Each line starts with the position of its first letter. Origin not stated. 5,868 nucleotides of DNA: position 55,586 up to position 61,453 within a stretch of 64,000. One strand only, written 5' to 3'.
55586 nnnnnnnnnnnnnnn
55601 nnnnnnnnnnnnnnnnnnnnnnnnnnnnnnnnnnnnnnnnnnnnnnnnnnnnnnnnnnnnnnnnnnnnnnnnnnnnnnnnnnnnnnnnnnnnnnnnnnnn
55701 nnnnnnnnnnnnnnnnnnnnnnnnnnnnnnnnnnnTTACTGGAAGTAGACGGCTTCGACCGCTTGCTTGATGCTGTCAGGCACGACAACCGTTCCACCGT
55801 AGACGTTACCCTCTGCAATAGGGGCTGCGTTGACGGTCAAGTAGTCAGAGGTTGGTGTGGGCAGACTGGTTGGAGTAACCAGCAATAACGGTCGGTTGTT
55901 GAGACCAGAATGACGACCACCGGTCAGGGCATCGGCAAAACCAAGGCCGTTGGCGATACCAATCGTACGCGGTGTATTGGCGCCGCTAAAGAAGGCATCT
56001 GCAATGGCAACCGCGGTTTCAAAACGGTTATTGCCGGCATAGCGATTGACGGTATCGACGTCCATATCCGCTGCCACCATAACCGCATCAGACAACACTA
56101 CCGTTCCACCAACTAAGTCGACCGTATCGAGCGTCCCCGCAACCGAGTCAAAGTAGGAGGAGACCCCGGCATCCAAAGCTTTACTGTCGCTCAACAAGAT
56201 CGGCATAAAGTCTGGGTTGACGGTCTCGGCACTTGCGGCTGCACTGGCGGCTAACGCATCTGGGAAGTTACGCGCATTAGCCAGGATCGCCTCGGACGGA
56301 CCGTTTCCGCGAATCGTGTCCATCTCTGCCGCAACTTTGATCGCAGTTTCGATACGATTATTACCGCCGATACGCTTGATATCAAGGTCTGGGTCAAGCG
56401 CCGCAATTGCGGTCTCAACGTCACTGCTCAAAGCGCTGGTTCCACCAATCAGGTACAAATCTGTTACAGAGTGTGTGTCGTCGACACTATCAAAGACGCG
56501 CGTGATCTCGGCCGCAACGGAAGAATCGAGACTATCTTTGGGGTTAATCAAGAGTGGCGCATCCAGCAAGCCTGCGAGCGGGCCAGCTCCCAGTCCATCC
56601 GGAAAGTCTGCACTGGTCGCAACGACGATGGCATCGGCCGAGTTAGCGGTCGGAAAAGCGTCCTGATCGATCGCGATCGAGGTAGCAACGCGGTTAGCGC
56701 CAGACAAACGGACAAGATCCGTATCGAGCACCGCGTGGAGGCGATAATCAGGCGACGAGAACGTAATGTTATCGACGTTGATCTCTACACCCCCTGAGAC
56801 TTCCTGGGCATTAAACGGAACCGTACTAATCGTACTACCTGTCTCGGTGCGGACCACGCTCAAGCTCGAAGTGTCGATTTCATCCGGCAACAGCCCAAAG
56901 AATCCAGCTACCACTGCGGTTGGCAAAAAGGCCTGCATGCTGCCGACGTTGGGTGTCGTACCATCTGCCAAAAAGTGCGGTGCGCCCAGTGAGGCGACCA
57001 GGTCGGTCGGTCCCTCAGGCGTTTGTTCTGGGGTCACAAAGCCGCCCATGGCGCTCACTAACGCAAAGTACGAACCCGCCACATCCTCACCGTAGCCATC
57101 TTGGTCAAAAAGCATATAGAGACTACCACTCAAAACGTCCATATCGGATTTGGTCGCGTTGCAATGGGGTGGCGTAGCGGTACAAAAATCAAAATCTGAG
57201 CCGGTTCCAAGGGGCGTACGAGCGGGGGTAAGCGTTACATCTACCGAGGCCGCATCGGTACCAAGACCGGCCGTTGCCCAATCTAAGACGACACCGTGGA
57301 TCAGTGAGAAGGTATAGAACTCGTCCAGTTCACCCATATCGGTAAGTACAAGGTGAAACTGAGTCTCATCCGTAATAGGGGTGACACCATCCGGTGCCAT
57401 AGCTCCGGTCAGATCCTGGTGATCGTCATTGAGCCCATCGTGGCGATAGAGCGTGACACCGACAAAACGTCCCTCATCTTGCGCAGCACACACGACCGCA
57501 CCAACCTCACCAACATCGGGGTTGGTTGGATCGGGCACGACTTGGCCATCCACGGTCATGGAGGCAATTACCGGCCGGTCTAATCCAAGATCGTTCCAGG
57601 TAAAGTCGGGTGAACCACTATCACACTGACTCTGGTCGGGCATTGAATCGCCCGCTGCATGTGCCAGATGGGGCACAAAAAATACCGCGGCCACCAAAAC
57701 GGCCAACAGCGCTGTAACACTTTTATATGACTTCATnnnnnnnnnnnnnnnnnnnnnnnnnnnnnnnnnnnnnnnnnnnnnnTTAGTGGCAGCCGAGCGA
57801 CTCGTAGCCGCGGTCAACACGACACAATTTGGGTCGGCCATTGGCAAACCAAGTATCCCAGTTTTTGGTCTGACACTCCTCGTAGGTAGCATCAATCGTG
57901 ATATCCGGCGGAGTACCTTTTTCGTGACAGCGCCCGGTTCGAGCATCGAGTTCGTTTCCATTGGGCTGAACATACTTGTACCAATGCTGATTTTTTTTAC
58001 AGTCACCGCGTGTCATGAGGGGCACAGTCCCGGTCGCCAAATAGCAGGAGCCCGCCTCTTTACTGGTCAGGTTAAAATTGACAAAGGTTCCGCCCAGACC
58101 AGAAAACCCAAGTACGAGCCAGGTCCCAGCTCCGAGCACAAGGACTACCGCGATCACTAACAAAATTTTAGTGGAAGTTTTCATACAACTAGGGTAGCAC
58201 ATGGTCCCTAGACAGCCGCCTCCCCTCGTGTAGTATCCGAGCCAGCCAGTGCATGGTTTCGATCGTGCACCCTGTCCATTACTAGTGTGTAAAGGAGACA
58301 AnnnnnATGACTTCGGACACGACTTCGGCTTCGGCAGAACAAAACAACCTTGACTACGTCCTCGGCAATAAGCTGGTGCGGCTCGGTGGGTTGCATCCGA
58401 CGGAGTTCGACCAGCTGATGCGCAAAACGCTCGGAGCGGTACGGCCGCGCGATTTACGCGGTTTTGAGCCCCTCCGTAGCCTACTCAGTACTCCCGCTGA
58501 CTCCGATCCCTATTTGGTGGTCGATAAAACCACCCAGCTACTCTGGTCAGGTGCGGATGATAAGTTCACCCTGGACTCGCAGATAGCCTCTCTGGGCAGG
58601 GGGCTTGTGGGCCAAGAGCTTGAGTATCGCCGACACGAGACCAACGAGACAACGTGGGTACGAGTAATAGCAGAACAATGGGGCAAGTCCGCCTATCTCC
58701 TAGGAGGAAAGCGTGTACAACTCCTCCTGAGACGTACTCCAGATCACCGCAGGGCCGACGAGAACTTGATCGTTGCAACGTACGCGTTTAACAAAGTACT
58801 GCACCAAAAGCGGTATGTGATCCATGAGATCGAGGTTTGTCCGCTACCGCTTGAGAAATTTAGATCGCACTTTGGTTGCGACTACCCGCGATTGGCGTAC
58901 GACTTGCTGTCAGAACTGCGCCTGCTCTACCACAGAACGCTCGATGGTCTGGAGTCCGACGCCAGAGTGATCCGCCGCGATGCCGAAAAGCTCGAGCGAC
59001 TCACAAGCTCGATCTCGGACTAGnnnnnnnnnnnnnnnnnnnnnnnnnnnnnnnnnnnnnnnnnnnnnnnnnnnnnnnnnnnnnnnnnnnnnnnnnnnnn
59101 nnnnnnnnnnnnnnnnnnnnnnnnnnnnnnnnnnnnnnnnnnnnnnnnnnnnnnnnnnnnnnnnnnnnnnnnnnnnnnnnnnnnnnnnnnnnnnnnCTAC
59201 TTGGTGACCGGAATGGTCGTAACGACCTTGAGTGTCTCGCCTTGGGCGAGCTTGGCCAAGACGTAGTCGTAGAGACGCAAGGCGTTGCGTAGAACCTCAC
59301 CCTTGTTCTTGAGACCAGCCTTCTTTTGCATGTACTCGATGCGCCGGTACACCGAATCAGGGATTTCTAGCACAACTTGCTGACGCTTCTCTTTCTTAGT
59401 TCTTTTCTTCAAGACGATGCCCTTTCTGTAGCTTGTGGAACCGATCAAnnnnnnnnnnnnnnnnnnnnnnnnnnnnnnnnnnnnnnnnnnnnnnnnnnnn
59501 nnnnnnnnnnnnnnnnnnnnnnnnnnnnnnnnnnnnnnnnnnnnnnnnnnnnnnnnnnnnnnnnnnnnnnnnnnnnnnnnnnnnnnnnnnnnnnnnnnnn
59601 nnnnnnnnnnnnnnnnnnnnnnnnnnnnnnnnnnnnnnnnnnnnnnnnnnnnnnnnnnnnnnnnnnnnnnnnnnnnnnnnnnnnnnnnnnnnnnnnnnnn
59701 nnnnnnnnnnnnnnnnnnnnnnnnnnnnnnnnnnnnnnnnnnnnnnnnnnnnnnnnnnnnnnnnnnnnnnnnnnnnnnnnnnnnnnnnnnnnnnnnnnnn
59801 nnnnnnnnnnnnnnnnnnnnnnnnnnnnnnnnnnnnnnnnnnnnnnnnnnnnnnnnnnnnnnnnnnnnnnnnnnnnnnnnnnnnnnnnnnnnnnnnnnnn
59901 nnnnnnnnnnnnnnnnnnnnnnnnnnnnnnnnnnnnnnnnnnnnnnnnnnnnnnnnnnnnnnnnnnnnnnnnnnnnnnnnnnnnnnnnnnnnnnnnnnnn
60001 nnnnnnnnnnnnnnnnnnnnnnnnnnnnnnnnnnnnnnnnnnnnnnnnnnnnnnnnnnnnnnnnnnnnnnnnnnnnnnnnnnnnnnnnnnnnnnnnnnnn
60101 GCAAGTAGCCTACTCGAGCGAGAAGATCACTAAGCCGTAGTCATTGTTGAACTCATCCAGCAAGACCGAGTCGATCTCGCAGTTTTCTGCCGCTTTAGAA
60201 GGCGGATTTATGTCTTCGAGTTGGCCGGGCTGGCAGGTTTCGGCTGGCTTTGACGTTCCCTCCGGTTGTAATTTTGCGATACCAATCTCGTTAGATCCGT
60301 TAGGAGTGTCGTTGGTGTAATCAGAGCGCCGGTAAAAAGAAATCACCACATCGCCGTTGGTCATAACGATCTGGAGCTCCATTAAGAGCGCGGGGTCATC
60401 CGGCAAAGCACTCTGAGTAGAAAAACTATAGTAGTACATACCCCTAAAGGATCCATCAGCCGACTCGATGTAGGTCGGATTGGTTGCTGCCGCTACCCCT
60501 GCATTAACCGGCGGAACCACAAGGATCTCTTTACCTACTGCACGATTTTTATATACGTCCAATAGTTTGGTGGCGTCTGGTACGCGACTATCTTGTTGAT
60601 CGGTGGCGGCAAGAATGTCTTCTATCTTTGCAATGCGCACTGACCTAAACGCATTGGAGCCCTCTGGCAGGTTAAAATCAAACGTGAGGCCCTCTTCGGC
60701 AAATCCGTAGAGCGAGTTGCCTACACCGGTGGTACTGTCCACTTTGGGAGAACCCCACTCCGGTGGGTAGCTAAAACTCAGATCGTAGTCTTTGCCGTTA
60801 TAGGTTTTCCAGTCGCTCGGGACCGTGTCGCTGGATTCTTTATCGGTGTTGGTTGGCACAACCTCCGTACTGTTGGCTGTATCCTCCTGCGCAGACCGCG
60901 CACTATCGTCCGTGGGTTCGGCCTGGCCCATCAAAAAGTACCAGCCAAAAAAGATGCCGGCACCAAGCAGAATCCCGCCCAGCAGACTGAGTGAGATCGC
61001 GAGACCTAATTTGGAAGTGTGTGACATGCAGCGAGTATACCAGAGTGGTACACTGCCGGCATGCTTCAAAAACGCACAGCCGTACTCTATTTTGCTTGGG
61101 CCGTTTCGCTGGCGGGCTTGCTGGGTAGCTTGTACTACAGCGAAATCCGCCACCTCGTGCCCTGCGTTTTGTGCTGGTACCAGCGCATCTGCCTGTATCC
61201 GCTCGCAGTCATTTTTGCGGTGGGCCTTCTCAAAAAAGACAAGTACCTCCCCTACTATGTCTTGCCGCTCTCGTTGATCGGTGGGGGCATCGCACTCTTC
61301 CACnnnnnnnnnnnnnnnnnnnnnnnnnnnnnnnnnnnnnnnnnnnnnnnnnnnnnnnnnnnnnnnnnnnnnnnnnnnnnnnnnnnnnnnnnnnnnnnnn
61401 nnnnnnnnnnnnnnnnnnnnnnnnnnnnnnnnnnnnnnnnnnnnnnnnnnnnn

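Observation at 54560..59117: Displaced duplicate of the ATP-grasp gene's 3' end lies 4.5 kb away, in direct orientation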

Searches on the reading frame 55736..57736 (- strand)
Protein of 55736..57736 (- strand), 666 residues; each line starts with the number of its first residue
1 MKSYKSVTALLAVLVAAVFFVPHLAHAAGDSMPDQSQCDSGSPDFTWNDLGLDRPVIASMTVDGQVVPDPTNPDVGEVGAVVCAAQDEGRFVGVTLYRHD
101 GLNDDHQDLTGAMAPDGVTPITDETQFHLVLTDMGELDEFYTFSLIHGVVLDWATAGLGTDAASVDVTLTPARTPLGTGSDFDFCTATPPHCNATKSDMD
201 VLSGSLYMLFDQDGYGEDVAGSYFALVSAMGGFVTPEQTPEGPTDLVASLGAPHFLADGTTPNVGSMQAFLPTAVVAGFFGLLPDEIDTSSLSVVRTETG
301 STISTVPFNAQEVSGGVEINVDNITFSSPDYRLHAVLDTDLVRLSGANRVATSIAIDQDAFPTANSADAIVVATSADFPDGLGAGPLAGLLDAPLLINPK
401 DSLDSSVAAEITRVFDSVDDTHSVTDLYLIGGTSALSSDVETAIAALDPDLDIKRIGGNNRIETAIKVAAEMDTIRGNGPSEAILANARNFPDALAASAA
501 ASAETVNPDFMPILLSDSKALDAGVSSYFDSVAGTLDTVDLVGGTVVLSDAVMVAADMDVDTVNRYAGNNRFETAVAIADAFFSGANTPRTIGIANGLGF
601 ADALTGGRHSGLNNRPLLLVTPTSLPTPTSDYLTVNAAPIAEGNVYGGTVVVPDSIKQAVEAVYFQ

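Call 7: search_protein_families(library=pfam, proteins=[window:55736-57736:-], max_evalue=0.01)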
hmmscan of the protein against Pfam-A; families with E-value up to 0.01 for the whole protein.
window:55736-57736:- (666 aa): 1 family
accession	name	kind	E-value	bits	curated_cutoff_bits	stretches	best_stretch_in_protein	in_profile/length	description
PF04122.17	CW_binding_2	-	5.4e-44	149.1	24.9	3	565-656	1-72/73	Cell wall binding domain 2 (CWB2)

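Call 54: search_protein_families(library=ncbifam, proteins=[window:55736-57736:-], max_evalue=0.1)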
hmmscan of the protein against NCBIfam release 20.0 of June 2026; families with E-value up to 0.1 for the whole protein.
window:55736-57736:- (666 aa): 1 family
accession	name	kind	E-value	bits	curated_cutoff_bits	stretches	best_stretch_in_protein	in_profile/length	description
NF033435.1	S-layer_Clost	equivalog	2.4e-23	82.9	650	1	341-579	384-622/728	S-layer protein SlpA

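Call 55: search_protein_families(library=phrogs, proteins=[window:55736-57736:-], max_evalue=0.01)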
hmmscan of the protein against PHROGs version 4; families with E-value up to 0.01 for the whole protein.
window:55736-57736:- (666 aa): 3 families
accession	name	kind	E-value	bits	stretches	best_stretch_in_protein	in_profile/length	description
phrog_8822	-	unknown function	1e-27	98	1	341-663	35-319/394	-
phrog_7816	-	unknown function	5.4e-18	65.6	1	343-620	442-699/739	-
phrog_13094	-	unknown function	4.5e-15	56.8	1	343-609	32-259/475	-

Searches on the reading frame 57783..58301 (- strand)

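Call 7: search_protein_families(library=pfam, proteins=[window:57783-58301:-], max_evalue=0.01)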
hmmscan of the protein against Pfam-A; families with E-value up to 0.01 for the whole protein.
window:57783-58301:- (172 aa): 0 families

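Call 54: search_protein_families(library=ncbifam, proteins=[window:57783-58301:-], max_evalue=0.1)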
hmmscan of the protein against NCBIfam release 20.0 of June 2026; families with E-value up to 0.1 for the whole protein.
window:57783-58301:- (172 aa): 2 families
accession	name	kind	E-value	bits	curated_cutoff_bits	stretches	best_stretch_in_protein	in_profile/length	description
NF011343.0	PRK14760.1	equivalog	0.009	15.9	54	1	40-58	1-19/24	protein YoaJ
NF033861.1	sm_mem_Ecr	equivalog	0.076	12.8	33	0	44-68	4-26/46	Ecr family regulatory small membrane protein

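Call 55: search_protein_families(library=phrogs, proteins=[window:57783-58301:-], max_evalue=0.01)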
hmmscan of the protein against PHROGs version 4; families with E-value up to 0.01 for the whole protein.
window:57783-58301:- (172 aa): 0 families

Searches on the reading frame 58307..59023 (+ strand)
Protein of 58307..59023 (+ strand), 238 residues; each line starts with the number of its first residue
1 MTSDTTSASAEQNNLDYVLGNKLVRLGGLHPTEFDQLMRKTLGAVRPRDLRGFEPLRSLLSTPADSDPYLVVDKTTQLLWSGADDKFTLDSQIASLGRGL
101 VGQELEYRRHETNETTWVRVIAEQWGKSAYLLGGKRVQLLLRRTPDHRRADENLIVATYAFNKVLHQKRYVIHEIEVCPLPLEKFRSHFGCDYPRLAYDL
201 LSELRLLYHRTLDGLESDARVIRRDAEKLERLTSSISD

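Call 7: search_protein_families(library=pfam, proteins=[window:58307-59023:+], max_evalue=0.01)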
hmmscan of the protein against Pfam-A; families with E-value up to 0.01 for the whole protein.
window:58307-59023:+ (238 aa): 0 families

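Call 24: find_encoding_contigs(protein=window:58307-59023:+, flank=10000, max_places=6)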
Protein window:58307-59023:+ (238 aa): 1 contig read that carries it; 1 place shown.
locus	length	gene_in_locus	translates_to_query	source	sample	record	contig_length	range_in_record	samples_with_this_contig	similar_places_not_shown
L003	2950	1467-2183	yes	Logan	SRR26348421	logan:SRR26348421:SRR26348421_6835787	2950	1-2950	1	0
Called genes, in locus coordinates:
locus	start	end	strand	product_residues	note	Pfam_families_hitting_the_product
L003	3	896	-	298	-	?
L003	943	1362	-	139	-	-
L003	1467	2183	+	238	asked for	-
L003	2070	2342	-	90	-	-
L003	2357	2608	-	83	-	-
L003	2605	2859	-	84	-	-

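Call 51: find_related_loci(query=window:58307-59023:+, collection=metagenome_contigs, flank=10000)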
Query window:58307-59023:+ (238 aa) in metagenome_contigs; peptide patterns used: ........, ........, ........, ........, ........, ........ (x = any residue, [..] = any of these).
188 stretches matched a pattern; 4 encode a relative of the query (tblastn E <= 1e-3); 4 distinct loci.
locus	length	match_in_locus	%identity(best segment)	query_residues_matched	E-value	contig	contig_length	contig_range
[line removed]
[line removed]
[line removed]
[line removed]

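Call 54: search_protein_families(library=ncbifam, proteins=[window:58307-59023:+], max_evalue=0.1)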
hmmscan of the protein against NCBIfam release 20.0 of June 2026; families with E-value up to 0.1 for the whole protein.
window:58307-59023:+ (238 aa): 0 families

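Call 55: search_protein_families(library=phrogs, proteins=[window:58307-59023:+], max_evalue=0.01)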
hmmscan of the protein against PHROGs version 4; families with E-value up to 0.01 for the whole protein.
window:58307-59023:+ (238 aa): 0 families

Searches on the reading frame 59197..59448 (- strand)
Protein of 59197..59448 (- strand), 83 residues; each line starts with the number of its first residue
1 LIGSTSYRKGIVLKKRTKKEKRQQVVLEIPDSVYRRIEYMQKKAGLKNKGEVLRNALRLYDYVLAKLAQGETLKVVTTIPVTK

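Call 7: search_protein_families(library=pfam, proteins=[window:59197-59448:-], max_evalue=0.01)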
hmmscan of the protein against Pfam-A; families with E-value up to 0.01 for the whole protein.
window:59197-59448:- (83 aa): 1 family
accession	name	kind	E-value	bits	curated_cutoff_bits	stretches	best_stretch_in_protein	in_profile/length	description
PF01402.27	RHH_1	-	0.0026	18.1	20.5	1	27-60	4-36/39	Ribbon-helix-helix protein, copG family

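Call 37: find_encoding_contigs(protein=window:59197-59448:-, flank=10000, max_places=10)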
Protein window:59197-59448:- (83 aa): 1 contig read that carries it; 1 place shown.
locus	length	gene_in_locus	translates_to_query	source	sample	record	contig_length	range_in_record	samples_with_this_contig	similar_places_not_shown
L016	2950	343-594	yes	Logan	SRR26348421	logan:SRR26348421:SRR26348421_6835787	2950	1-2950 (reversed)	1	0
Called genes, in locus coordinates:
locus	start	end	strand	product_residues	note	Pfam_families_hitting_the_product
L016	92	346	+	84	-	-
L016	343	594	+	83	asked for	-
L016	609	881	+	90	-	-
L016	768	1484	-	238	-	-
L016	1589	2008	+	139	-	-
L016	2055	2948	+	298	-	?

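Call 54: search_protein_families(library=ncbifam, proteins=[window:59197-59448:-], max_evalue=0.1)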
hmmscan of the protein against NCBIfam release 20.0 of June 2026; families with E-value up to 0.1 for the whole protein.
window:59197-59448:- (83 aa): 0 families

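Call 55: search_protein_families(library=phrogs, proteins=[window:59197-59448:-], max_evalue=0.01)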
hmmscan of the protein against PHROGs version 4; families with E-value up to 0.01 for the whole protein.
window:59197-59448:- (83 aa): 0 families

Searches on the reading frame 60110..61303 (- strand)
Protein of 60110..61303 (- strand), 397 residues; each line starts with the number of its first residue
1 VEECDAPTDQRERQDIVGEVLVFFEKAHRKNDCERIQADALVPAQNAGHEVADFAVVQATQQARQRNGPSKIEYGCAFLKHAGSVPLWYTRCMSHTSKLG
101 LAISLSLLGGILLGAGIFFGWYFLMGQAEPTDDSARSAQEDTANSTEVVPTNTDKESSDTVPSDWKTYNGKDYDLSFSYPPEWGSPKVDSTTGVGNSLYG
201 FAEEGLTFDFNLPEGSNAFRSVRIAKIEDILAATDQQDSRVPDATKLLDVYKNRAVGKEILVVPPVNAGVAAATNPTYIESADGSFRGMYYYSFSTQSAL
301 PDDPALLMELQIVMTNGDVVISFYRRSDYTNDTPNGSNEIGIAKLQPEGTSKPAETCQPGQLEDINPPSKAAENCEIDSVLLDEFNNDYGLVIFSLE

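Call 7: search_protein_families(library=pfam, proteins=[window:60110-61303:-], max_evalue=0.01)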
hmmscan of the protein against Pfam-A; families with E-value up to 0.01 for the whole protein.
window:60110-61303:- (397 aa): 0 families

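Call 54: search_protein_families(library=ncbifam, proteins=[window:60110-61303:-], max_evalue=0.1)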
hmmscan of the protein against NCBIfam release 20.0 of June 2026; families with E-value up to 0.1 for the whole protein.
window:60110-61303:- (397 aa): 0 families

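Call 55: search_protein_families(library=phrogs, proteins=[window:60110-61303:-], max_evalue=0.01)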
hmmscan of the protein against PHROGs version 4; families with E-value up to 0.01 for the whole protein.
window:60110-61303:- (397 aa): 0 families

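Call 64: find_homologous_proteins(query=window:60110-61303:-, max_evalue=0.00001)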
Query window:60110-61303:- (397 aa): 1 proteins with E <= 0.00001 among 4682 candidates.
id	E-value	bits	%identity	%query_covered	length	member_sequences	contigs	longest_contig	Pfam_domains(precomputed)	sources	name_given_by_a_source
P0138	5.1e-200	683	100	77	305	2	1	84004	-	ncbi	ncbi:MAG: hypothetical protein U0517_03695 [Candidatus Andersenbacteria bacterium]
